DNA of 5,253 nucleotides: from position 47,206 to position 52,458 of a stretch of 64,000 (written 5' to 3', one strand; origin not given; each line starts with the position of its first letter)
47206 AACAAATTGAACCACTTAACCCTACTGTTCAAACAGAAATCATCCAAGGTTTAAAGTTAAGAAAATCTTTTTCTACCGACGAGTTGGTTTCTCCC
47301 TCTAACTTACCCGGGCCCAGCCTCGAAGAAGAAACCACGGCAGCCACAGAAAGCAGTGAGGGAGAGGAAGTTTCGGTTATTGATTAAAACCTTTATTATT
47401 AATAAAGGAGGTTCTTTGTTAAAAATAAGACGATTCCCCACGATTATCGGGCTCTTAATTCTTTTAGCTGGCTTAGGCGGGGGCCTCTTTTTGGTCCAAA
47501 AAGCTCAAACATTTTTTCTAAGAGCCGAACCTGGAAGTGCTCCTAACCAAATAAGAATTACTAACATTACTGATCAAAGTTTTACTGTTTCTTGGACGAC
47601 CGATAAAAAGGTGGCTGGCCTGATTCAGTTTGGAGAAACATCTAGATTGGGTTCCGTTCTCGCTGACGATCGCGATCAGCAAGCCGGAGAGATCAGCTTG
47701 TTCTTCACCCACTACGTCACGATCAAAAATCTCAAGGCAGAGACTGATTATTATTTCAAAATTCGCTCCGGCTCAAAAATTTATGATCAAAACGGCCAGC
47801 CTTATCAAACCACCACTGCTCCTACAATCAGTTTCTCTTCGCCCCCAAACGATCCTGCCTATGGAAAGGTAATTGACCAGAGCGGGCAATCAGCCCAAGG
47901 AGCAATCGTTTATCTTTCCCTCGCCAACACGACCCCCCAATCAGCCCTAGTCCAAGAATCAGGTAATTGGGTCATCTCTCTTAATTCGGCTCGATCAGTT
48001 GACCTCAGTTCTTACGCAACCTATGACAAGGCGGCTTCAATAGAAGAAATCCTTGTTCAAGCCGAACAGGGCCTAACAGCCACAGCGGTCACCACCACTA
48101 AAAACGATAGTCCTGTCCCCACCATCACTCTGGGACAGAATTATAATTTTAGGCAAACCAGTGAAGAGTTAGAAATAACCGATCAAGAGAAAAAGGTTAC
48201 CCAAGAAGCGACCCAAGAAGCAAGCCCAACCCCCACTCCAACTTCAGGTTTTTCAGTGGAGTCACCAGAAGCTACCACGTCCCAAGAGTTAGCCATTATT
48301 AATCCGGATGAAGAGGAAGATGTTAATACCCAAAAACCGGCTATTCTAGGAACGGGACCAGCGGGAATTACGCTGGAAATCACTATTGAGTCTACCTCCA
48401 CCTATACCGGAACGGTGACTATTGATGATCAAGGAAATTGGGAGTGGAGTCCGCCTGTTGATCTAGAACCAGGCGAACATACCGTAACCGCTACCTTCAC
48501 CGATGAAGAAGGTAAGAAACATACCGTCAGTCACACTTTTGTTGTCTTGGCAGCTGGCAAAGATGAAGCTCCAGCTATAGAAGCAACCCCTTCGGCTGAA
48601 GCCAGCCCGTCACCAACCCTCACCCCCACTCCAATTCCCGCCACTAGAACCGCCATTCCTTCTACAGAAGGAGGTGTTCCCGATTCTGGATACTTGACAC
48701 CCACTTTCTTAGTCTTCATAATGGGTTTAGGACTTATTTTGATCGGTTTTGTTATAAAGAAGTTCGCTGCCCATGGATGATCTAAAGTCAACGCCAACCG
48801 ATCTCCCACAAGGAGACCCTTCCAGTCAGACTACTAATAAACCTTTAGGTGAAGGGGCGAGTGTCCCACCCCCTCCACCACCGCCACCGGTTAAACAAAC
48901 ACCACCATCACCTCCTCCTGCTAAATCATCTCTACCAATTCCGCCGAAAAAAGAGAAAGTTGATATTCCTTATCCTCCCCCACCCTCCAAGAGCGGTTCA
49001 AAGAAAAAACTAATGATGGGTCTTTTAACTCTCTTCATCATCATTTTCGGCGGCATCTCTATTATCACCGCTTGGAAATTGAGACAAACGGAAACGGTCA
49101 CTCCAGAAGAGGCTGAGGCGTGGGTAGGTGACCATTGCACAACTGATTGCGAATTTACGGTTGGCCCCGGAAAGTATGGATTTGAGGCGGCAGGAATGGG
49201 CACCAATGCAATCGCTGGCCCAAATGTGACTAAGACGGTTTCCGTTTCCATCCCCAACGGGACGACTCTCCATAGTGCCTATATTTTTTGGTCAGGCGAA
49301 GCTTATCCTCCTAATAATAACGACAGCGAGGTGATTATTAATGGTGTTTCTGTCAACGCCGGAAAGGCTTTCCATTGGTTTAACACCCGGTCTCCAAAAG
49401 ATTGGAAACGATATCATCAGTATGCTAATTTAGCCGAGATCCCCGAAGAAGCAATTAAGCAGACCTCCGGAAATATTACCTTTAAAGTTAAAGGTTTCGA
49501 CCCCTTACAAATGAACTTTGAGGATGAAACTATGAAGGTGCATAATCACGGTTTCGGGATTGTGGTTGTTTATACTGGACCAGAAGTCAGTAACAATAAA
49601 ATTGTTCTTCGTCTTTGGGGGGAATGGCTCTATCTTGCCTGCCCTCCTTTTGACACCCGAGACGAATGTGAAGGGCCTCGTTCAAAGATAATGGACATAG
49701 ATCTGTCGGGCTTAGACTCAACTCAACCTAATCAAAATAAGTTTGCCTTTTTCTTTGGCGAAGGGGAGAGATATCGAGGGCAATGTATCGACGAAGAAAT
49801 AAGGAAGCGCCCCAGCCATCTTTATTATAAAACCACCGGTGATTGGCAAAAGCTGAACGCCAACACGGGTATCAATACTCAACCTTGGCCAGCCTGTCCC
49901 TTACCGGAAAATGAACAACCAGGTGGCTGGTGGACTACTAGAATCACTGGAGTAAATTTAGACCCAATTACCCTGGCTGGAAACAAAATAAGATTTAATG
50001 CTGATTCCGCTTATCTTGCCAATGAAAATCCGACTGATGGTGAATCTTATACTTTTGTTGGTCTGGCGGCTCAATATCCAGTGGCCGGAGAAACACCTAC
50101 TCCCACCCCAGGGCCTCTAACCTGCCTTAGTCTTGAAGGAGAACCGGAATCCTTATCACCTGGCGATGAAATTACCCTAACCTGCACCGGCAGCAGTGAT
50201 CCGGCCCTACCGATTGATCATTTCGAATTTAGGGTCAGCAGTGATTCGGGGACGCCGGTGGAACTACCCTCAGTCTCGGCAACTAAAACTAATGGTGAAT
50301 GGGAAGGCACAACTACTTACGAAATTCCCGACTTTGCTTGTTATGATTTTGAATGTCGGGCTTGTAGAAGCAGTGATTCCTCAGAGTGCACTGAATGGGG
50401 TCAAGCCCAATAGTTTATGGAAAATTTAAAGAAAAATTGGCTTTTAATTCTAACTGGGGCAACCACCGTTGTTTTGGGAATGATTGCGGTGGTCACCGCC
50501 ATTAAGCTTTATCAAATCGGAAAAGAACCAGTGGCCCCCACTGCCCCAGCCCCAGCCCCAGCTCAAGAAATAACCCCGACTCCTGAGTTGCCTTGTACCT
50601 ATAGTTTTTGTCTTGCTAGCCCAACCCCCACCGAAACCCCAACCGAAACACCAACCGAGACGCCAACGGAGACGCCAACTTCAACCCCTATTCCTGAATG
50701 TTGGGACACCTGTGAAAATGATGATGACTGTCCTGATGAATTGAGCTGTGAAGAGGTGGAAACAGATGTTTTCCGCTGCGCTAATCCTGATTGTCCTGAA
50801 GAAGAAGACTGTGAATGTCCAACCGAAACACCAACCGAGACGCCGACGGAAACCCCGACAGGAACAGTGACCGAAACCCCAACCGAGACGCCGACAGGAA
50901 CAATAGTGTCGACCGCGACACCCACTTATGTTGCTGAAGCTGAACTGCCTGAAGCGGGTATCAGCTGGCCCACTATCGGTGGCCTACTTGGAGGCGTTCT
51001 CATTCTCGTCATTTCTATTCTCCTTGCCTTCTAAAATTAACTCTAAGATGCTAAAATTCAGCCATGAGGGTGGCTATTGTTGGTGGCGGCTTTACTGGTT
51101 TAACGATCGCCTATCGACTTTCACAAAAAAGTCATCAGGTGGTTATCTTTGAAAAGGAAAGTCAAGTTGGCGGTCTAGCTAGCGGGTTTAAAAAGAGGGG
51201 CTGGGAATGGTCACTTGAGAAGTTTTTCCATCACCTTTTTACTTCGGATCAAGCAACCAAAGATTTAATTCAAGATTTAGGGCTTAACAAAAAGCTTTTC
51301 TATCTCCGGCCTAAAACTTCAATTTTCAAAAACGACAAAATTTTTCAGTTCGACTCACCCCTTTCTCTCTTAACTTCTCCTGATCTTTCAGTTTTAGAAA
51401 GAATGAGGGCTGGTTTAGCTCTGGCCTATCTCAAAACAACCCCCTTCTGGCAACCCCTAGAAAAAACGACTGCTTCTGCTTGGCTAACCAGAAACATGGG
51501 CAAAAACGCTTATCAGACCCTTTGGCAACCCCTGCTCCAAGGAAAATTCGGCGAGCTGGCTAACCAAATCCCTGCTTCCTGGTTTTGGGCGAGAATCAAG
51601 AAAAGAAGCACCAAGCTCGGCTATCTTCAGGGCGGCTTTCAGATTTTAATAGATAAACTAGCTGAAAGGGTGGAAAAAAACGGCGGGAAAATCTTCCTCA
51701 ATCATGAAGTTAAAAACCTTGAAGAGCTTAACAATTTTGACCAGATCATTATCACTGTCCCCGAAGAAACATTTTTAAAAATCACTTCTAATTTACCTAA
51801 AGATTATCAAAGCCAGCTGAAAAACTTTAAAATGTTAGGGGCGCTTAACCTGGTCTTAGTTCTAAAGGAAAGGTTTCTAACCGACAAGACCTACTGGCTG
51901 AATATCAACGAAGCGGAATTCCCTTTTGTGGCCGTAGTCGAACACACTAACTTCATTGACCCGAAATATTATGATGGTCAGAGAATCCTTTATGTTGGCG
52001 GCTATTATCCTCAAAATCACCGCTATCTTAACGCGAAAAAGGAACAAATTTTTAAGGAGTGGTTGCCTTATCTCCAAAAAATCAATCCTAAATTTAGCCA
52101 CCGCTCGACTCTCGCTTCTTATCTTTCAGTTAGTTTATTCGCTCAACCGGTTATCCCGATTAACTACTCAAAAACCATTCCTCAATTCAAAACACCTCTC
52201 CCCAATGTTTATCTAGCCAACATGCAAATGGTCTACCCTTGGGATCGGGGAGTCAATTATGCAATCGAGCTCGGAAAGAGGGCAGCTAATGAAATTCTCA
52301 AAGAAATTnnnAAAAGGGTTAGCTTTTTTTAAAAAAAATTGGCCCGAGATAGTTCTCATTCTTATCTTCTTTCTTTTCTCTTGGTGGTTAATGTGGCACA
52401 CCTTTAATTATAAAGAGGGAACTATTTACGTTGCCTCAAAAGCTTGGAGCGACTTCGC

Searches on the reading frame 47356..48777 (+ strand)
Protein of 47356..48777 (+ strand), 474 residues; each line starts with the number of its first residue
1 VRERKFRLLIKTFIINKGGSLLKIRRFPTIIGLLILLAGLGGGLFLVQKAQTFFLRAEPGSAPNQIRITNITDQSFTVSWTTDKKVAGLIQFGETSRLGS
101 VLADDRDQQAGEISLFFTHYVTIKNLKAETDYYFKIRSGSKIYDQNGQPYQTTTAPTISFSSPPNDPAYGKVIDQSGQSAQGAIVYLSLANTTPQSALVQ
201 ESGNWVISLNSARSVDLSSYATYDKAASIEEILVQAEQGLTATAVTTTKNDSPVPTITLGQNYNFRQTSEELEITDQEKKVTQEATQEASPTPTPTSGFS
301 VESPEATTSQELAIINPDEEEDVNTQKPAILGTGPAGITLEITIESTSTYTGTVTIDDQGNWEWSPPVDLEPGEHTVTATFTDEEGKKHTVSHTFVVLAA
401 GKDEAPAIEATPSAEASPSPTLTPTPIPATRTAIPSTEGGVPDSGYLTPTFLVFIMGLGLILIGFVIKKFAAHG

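Call 32: search_protein_families(library=pfam, proteins=[window:47356-48777:+], max_evalue=0.001)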
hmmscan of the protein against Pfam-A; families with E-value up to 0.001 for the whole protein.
window:47356-48777:+ (474 aa): 4 families
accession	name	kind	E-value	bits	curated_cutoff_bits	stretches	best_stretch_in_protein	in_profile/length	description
PF19077.6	Big_13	-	1.2e-09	39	27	1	323-396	24-99/102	Bacterial Ig-like domain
PF16656.11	Pur_ac_phosph_N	-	4.2e-08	34.1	30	1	63-154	1-93/93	Purple acid Phosphatase, N-terminal domain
PF00041.27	fn3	-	9.8e-07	29.3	25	1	61-144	1-74/84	Fibronectin type III domain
PF13620.12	CarboxypepD_reg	-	5.5e-05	23.9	32.3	0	170-243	4-78/82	Carboxypeptidase regulatory-like domain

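Call 79: search_protein_families(library=ncbifam, proteins=[window:47356-48777:+], max_evalue=0.01)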
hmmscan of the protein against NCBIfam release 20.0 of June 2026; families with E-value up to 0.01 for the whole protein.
window:47356-48777:+ (474 aa): 2 families
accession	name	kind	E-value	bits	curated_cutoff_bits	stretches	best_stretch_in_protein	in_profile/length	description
NF033510.3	Ca_tandemer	repeat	2.3e-12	47.1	50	1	321-387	26-94/96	Ca2+-stabilized repeat-containing adhesin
NF040520.1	Ig_like_BLP2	equivalog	1.3e-07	30.2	750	1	323-400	535-612/730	Ig-like repeat protein Blp2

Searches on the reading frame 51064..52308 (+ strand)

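Call 32: search_protein_families(library=pfam, proteins=[window:51064-52308:+], max_evalue=0.001)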
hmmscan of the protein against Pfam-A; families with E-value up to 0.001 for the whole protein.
window:51064-52308:+ (415 aa): 8 families
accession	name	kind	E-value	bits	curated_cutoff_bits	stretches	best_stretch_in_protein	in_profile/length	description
PF01593.30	Amino_oxidase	-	6.1e-29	102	19.8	1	10-412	1-443/443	Flavin containing amine oxidoreductase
PF13450.12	NAD_binding_8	-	3.7e-13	50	21.9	1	5-71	1-67/68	NAD(P)-binding Rossmann-like domain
PF01266.30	DAO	-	6.6e-13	49.3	27.9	1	2-222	1-178/353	FAD dependent oxidoreductase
PF00070.33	Pyr_redox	-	2.2e-05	25.3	22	0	2-36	1-35/82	Pyridine nucleotide-disulphide oxidoreductase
PF07992.20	Pyr_redox_2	-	4.5e-05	23.4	26.1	1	2-35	2-35/291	Pyridine nucleotide-disulphide oxidoreductase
PF00890.30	FAD_binding_2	-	6e-05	22.8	20.4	1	3-40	2-38/414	FAD binding domain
PF01946.23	Thi4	-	0.00013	21.7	26.2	1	3-39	20-57/235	Thi4 family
PF03486.20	HI0933_like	-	0.00038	20.4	50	0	2-36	2-36/244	HI0933-like protein Rossmann domain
